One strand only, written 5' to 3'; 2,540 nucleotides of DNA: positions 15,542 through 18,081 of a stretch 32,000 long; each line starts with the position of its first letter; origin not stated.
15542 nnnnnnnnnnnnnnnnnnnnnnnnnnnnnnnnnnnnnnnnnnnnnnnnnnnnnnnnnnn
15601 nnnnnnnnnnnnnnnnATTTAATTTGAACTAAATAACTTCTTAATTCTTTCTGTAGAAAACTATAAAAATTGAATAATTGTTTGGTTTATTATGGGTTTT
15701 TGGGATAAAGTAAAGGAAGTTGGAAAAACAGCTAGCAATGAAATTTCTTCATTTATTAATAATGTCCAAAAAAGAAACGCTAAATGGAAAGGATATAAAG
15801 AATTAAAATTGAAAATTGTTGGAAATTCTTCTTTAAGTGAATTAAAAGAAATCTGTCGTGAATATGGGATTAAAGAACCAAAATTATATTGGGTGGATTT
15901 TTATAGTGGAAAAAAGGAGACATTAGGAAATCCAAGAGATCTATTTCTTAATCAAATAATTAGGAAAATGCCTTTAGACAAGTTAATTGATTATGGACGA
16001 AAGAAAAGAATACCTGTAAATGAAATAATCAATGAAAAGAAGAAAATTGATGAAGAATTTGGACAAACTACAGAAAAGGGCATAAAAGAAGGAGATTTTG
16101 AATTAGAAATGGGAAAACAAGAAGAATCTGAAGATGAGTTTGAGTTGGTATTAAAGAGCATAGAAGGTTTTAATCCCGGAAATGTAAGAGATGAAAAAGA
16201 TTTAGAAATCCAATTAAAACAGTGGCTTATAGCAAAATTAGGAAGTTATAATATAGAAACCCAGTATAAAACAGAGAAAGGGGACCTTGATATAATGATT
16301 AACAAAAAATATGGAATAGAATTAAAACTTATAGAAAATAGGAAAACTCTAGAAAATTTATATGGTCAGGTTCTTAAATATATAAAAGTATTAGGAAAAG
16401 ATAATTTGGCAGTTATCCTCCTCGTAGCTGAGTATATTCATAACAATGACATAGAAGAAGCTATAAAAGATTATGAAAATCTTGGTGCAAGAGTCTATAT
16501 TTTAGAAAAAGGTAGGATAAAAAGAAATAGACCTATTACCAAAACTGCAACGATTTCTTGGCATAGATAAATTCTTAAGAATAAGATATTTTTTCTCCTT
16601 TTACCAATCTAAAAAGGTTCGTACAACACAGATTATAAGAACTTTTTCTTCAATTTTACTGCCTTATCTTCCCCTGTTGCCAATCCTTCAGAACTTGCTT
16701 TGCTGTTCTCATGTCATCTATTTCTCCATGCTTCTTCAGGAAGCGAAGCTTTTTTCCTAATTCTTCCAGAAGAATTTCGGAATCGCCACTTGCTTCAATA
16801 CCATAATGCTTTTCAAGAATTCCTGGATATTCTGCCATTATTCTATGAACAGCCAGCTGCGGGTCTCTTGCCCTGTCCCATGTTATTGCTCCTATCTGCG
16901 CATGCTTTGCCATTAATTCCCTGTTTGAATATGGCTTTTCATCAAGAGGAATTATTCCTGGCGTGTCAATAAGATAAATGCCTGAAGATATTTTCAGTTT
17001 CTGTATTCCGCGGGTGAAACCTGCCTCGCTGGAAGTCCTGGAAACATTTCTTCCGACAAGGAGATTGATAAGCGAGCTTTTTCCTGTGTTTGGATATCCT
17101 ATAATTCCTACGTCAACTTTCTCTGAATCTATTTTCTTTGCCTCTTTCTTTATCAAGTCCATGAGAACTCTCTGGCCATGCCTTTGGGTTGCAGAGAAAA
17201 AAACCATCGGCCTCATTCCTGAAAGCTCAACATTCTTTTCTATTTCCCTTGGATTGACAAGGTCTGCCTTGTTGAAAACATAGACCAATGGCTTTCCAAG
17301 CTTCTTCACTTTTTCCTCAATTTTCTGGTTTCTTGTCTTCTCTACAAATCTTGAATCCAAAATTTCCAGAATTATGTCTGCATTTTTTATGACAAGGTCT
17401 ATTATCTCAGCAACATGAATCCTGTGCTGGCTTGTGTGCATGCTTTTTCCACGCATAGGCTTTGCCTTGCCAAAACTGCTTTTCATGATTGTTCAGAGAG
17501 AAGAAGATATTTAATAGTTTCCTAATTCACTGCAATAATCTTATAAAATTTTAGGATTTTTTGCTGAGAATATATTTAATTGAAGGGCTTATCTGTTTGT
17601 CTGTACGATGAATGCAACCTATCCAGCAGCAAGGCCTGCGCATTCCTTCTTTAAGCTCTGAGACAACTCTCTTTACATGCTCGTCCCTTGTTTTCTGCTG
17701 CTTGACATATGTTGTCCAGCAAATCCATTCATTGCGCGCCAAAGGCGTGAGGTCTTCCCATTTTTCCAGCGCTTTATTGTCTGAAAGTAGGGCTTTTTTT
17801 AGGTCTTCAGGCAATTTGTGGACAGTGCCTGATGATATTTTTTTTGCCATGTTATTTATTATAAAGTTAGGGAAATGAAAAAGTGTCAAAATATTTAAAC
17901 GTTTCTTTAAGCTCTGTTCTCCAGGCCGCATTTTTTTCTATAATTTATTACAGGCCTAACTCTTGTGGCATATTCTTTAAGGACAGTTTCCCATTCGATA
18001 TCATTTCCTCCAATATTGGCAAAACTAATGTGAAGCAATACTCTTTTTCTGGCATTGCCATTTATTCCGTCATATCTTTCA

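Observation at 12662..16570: AT-rich accessory island abutting the rRNA operon: convergent R-M pair plus a second nuclease, a 285-aa orphan and a mini TM ORF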

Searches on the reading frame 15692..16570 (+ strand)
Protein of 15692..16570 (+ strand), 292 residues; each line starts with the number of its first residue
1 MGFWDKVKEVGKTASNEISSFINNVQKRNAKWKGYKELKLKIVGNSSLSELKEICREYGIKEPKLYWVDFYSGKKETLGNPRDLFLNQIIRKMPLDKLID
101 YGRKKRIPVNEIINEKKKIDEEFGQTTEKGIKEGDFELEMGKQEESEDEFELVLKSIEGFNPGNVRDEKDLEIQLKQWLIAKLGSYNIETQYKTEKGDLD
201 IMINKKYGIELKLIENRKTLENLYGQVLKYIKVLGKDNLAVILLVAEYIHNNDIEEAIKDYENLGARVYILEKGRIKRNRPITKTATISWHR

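Call 5: search_protein_families(library=pfam, proteins=[window:15692-16570:+], max_evalue=1)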
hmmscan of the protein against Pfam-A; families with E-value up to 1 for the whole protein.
window:15692-16570:+ (292 aa): 6 families
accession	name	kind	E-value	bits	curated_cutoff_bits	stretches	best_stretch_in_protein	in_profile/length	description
PF17618.7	SL4P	-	0.014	15.8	28.1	1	51-85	33-66/88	Uncharacterized Strongylid L4 protein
PF02042.20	RWP-RK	-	0.069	13.5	29.3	1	46-61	24-39/49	RWP-RK domain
PF02037.33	SAP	-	0.13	12.3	23.9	1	47-61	6-20/37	SAP domain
PF13181.12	TPR_8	-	0.21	12.3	25.7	0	247-262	10-25/34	Tetratricopeptide repeat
PF11735.13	CAP59_mtransfer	-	0.23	11.5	28.8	1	207-262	2-55/242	Cryptococcal mannosyltransferase 1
PF05816.16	TelA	-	0.88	9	30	1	124-241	20-141/332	Toxic anion resistance protein (TelA)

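Call 6: search_protein_families(library=padloc, proteins=[window:15692-16570:+], max_evalue=1)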
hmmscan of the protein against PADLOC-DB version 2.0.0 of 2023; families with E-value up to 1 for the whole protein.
window:15692-16570:+ (292 aa): 0 families

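Call 7: search_protein_families(library=ncbifam, proteins=[window:15692-16570:+], max_evalue=1)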
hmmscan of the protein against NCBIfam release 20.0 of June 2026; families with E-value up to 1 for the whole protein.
window:15692-16570:+ (292 aa): 2 families
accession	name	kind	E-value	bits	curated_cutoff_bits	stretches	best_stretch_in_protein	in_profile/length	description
TIGR00055.1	uppS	equivalog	0.066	12.6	109.55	0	21-66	7-52/228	polyprenyl diphosphate synthase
TIGR00268.2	TIGR00268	equivalog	0.08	12.2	150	1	231-279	34-82/259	ATP-dependent sacrificial sulfur transferase LarE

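Call 8: search_protein_families(library=phrogs, proteins=[window:15692-16570:+], max_evalue=1)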
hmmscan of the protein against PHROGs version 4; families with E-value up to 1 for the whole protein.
window:15692-16570:+ (292 aa): 5 families
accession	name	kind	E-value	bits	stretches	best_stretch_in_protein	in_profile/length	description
phrog_28707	-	DNA, RNA and nucleotide metabolism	3.5e-14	53.6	1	61-246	8-196/244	nuclease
phrog_5928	-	unknown function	0.0033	18.3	1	165-233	22-86/124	-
phrog_28692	-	unknown function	0.018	16.4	0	40-79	24-63/152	-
phrog_14294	-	unknown function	0.25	12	1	239-282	37-79/198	-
phrog_6360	-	unknown function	0.31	12.2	1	8-47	78-117/122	-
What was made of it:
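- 15692..16570 (+): ORF-E, 292 aa. Solitary nuclease with an N-terminal SAP-like motif and a C-terminal PD-(D/E)xK domain (E168, D200, E210-L-K212). It is a separate accessory gene, not part of the R-M cassette. phrog_28707 'nuclease' 3.5e-14 (call 8).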

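Call 10: search_solved_structures(query=window:15692-16570:+, max_evalue=10)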
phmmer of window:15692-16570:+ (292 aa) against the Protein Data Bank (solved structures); distinct sequences matched with E-value up to 10: 0.

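Call 13: find_homologous_proteins(query=window:15692-16570:+)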
Query window:15692-16570:+ (292 aa): 6 proteins with E <= 0.001 among 1588 candidates.
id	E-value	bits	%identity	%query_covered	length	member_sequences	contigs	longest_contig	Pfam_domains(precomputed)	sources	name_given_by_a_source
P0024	1.1e-185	634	100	100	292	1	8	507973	-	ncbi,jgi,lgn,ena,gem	ncbi:MAG: hypothetical protein ABSG05_01275 [Candidatus Pacearchaeota archaeon]|jgi:hypothetical pro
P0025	5.7e-125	435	69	100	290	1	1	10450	-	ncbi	-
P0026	5.3e-117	409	66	100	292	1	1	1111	PF28130.1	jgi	jgi:hypothetical protein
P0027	9.9e-117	408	66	100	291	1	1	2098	-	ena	-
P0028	5.0e-93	330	56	97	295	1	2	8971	-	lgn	-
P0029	2.9e-91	324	57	94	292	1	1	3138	-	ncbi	-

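Call 24: find_encoding_contigs(protein=P0025, flank=6000, max_places=2)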
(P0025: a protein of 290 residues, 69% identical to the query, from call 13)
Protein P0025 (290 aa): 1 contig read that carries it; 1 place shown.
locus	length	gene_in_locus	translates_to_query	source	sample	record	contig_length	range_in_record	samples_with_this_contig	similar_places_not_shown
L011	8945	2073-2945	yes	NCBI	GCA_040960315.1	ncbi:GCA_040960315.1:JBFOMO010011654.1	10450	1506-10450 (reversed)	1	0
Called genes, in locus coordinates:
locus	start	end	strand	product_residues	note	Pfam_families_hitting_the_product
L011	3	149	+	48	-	?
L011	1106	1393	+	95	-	PF00961:LAGLIDADG_1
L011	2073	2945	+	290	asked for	-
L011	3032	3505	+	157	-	-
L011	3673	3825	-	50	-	-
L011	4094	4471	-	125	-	-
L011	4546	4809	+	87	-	-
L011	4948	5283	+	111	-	PF00076:RRM_1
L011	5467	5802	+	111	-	PF02661:Fic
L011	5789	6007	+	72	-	-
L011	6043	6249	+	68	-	-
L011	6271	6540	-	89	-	-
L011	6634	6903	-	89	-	-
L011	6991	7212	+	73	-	-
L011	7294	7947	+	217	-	PF12705:PDDEXK_1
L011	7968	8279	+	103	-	-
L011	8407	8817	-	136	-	-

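Call 25: find_encoding_contigs(protein=P0028, flank=6000, max_places=2)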
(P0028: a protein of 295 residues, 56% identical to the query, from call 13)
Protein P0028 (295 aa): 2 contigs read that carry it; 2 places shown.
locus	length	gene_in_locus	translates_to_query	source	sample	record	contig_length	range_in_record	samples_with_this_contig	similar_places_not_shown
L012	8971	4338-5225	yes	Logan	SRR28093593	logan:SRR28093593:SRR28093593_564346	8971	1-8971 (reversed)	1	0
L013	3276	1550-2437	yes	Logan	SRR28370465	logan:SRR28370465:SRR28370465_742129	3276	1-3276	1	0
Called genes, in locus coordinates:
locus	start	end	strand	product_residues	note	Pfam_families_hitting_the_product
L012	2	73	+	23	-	?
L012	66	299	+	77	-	-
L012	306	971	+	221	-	PF14382:ECR1_N (weak), PF00575:S1 (weak), PF21266:S1_RRP4 (faint), PF00013:KH_1, PF15985:KH_6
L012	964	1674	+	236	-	PF01138:RNase_PH, PF03725:RNase_PH_C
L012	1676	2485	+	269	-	PF01138:RNase_PH, PF03725:RNase_PH_C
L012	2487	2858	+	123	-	PF01192:RNA_pol_Rpb6 (weak)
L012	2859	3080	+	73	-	-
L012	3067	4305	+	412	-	PF03952:Enolase_N, PF00113:Enolase_C, PF13378:MR_MLE_C (weak)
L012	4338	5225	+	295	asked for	-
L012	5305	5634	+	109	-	-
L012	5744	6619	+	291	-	PF00318:Ribosomal_S2 (faint)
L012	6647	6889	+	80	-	-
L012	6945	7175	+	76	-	-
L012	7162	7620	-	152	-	PF13298:LigD_N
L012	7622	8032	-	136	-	PF01934:HepT-like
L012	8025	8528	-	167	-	PF22600:MTPAP-like_central (weak), PF01909:NTP_transf_2, PF18765:Polbeta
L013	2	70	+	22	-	?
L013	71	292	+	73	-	-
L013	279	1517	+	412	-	PF03952:Enolase_N, PF00113:Enolase_C, PF13378:MR_MLE_C (weak)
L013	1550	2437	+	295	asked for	-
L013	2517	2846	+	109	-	-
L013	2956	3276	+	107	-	?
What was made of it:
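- L012/L013 have enolase-E-rpS2 (call 25). Homologues at 56-69% identity sit in loci with no methylase at all (L011, L012, L013; calls 24, 25).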

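Call 29: search_protein_families(library=pfam, proteins=[P0025, P0026, P0027, P0028, P0029], max_evalue=0.1)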
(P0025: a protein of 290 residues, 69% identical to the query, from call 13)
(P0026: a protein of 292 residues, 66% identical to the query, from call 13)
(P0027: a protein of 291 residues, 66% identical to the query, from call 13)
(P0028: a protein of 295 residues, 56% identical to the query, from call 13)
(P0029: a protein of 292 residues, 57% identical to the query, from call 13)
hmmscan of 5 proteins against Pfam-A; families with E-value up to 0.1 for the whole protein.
P0025 (290 aa): 1 family
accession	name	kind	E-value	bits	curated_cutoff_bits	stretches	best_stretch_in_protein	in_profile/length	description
PF18037.7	Ubiquitin_5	-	0.024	15.4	23.2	0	185-219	35-72/98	Ubiquitin-like domain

P0026 (292 aa): 4 families
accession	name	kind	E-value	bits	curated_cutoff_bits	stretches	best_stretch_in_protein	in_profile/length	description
PF05816.16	TelA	-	0.0013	18.3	30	1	139-242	39-142/332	Toxic anion resistance protein (TelA)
PF13366.12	PDDEXK_3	-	0.011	16.6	22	1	180-246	49-105/117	PD-(D/E)XK nuclease superfamily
PF22421.1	SYY_C-terminal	-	0.022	15.1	27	0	112-156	30-76/83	Tyrosine--tRNA ligase SYY-like C-terminal domain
PF18742.7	DpnII-MboI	-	0.026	14.5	27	1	164-234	30-104/150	REase_DpnII-MboI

P0027 (291 aa): 5 families
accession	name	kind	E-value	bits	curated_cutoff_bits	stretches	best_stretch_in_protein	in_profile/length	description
PF09711.16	Cas_Csn2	-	0.0013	18.9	23.7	1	162-287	56-177/181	CRISPR-associated protein (Cas_Csn2)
PF05816.16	TelA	-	0.011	15.3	30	1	138-239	39-140/332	Toxic anion resistance protein (TelA)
PF02042.20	RWP-RK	-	0.056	13.8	29.3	0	46-61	24-39/49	RWP-RK domain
PF08011.17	PDDEXK_9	-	0.067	13.6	25.5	0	167-229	3-75/105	PD-(D/E)XK nuclease superfamily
PF17927.7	Ins134_P3_kin_N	-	0.094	13.6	21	0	193-211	40-58/80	Inositol 1,3,4-trisphosphate 5/6-kinase pre-ATP-grasp domain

P0028 (295 aa): 2 families
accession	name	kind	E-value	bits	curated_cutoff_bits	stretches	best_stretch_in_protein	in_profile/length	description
PF05816.16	TelA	-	0.016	14.7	30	1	126-241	29-137/332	Toxic anion resistance protein (TelA)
PF15649.12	Tox-REase-7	-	0.036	14.8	25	0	126-181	5-58/84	Restriction endonuclease fold toxin 7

P0029 (292 aa): 2 families
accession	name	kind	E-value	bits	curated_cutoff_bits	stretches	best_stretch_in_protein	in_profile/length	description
PF11918.13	Peptidase_S41_N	-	0.019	15.5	26.6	1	162-225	53-118/129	N-terminal domain of Peptidase_S41 in eukaryotic IRBP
PF02037.33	SAP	-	0.07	13.2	23.9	0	48-63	3-18/37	SAP domain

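Call 46: search_protein_representatives(alignment_id=A3)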
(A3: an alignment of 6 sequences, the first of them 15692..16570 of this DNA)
Query: 6 sequences, 292 profile positions. Proteins with E-value up to 0.001 (for the whole library): 397; up to 1e-10: 132; up to 1e-30: 14. The best 150 are listed.
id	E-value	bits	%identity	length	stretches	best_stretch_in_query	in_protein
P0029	5.1e-141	485.4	-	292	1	1-288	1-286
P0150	3.7e-65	236.4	-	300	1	5-285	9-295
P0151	9.1e-48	179.3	-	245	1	65-283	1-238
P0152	4.0e-40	154.3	-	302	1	1-277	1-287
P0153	5.7e-40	153.7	-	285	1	1-280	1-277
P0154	7.2e-40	153.4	-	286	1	1-284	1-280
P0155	3.1e-39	151.4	-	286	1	9-279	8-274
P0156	3.0e-37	144.8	-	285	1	1-281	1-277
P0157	1.0e-35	139.8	-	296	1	12-277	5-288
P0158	5.6e-35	137.4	-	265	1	23-281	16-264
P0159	4.4e-34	134.4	-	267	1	35-284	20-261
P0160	3.0e-33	131.7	-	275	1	18-276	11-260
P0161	8.9e-33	130.1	-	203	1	5-189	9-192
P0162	1.6e-31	126.0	-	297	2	147-279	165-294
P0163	1.8e-30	122.5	-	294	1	14-279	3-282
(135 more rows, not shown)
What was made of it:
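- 15692..16570 (+): 397 representative relatives (call 46).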

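Call 62: search_protein_families(library=pfam, alignment_id=A5, max_evalue=0.001)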
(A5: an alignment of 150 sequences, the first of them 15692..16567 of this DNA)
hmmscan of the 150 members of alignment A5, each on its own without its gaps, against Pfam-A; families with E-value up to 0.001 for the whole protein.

A. member 1, window:15692-16567:+ (292 aa): 0 families

B. families by the number of members that match (of 150 scanned): 12 families
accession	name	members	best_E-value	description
PF18742.7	DpnII-MboI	5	4.3e-06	REase_DpnII-MboI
PF02037.33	SAP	2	1.7e-30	SAP domain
PF18953.6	SAP_new25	2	6.8e-27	SAP domain-containing new25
PF18741.7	MTES_1575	2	3.9e-05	REase_MTES_1575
PF15650.12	Tox-REase-9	2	0.00012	Restriction endonuclease fold toxin 9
PF08011.17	PDDEXK_9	2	0.00038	PD-(D/E)XK nuclease superfamily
PF05496.18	RuvB_N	1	5.8e-40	Holliday junction DNA helicase RuvB P-loop domain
PF13366.12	PDDEXK_3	1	3e-05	PD-(D/E)XK nuclease superfamily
PF04791.21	LMBR1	1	3.2e-05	LMBR1-like membrane protein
PF04313.20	HSDR_N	1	0.00013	Type I restriction enzyme R protein N terminus (HSDR_N)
PF03706.18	LPG_synthase_TM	1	0.00079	Lysylphosphatidylglycerol synthase TM region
PF04932.20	Wzy_C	1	0.00087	O-Antigen ligase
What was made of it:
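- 15692..16570 (+): Relatives hit DpnII-MboI, MTES_1575, PDDEXK_3/9 and SAP (call 62).
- On PD-(D/E)xK nuclease superfamily - ORF-E: Relatives reach DpnII-MboI at 4.3e-06 and PDDEXK_3 at 3e-05 (call 62).
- It has a PD-(D/E)xK domain whose relatives hit the DpnII-MboI and MTES_1575 REase families (call 62).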

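Call 80: search_solved_structures(query=A5, max_evalue=1)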
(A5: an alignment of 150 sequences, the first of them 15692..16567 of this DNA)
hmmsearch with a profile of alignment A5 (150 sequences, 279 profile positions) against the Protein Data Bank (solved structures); distinct sequences matched with E-value up to 1: 9.
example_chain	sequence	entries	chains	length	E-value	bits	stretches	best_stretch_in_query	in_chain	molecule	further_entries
1jjr_A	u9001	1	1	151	0.0019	21.3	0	11-57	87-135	THYROID AUTOANTIGEN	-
2l82_A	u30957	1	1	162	0.0025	20.9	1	209-266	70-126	DESIGNED PROTEIN OR32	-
4zv6_B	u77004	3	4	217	0.011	18.7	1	206-263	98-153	Octarellin V.1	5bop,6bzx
2yj4_A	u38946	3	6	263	0.06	16.4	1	223-261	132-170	COPPER-TRANSPORTING ATPASE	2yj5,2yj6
2iye_A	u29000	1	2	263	0.07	16.1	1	223-261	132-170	COPPER-TRANSPORTING ATPASE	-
2yj3_A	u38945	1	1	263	0.079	16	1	223-261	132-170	COPPER-TRANSPORTING ATPASE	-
3cnb_A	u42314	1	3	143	0.51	13.3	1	136-170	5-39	DNA-binding response regulator, merR family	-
4jej_A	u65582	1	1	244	0.51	13.3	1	198-256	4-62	Geranylgeranylglyceryl phosphate synthase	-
3n4z_A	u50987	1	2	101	0.75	12.7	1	187-252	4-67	50S ribosomal protein L30e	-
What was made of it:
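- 15692..16570 (+): The profile hits the Ku70 SAP domain 1jjr at E=0.0019 (call 80).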

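Call 86: find_related_loci(query=A3, collection=viral_contigs, flank=4000)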
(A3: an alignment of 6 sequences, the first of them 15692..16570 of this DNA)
Query A3 (292 aa) in viral_contigs; peptide patterns used: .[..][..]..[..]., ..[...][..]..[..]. (x = any residue, [..] = any of these).
290 stretches matched a pattern, but none encodes a relative of the query by tblastn (E <= 1e-3).
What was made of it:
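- Tried and rejected: Close relatives of E on viral contigs: none (call 86).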

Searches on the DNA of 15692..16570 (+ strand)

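Call 27: search_rna_families(sources=[L011, L012, L013, L001, L004], threshold=gathering)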
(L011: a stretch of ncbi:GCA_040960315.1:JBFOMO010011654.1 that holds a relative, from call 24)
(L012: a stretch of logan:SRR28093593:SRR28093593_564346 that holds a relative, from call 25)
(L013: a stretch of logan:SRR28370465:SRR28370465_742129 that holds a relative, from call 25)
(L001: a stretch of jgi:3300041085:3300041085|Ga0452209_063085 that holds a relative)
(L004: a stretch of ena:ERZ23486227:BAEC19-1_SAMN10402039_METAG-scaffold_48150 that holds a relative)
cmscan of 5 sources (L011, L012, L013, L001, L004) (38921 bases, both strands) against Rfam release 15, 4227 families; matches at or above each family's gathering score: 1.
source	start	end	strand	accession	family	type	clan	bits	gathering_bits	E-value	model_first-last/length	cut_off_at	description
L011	1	961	+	RF02540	LSU_rRNA_archaea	Gene; rRNA;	CL00112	465.7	50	3.1e-144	1999-2987/2987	5'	Archaeal large subunit ribosomal RNA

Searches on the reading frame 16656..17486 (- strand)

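Call 5: search_protein_families(library=pfam, proteins=[window:16656-17486:-], max_evalue=1)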
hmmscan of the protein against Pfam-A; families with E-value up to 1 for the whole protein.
window:16656-17486:- (276 aa): 13 families
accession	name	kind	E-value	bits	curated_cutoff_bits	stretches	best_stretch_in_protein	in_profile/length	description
PF01926.29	MMR_HSR1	-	8.3e-20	71.4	21.9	1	125-197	1-77/113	50S ribosome-binding GTPase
PF02421.24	FeoB_N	-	2.8e-10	40.4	27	2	126-195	3-72/156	Ferrous iron transport protein B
PF03193.22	RsgA_GTPase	-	1.5e-07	31.9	30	1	63-179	52-169/174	RsgA GTPase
PF00350.29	Dynamin_N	-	3.9e-07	30.7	27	2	126-166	1-40/168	Dynamin family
PF00009.33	GTP_EFTU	-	0.0015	18.6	26.5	1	36-115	93-185/188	Elongation factor Tu GTP binding domain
PF05049.19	IIGP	-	0.01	15.4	24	1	108-143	20-55/375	Interferon-inducible GTPase (IIGP)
PF04548.22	AIG1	-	0.012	15.4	27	1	128-184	5-65/212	AIG1 family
PF16897.10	MMR_HSR1_Xtn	-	0.03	14.7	35.2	1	65-111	56-99/106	C-terminal region of MMR_HSR1 domain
PF09439.16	SRPRB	-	0.053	13.3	25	1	125-182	5-60/178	Signal recognition particle receptor beta subunit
PF00005.33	ABC_tran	-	0.054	14.5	25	0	126-148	14-36/137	ABC transporter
PF02263.25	GBP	-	0.13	11.8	21.1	1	116-162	14-53/264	Guanylate-binding protein, N-terminal domain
PF08477.19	Roc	-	0.22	12.2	27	0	126-154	2-30/119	Ras of Complex, Roc, domain of DAPkinase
PF15861.10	partial_CstF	-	0.74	10.1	27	1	24-49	13-38/62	Partial cleavage stimulation factor domain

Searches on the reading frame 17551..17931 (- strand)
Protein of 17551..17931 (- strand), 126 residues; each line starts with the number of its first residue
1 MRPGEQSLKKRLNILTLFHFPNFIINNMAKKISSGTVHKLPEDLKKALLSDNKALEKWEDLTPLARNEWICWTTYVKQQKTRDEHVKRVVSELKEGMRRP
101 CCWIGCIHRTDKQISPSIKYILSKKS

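Call 5: search_protein_families(library=pfam, proteins=[window:17551-17931:-], max_evalue=1)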
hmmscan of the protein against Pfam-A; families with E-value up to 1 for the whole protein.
window:17551-17931:- (126 aa): 1 family
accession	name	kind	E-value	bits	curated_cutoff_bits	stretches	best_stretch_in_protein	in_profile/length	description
PF13376.11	OmdA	-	2.4e-15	56.7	25.6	1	39-96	3-60/60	Bacteriocin-protection, YdeI or OmpD-Associated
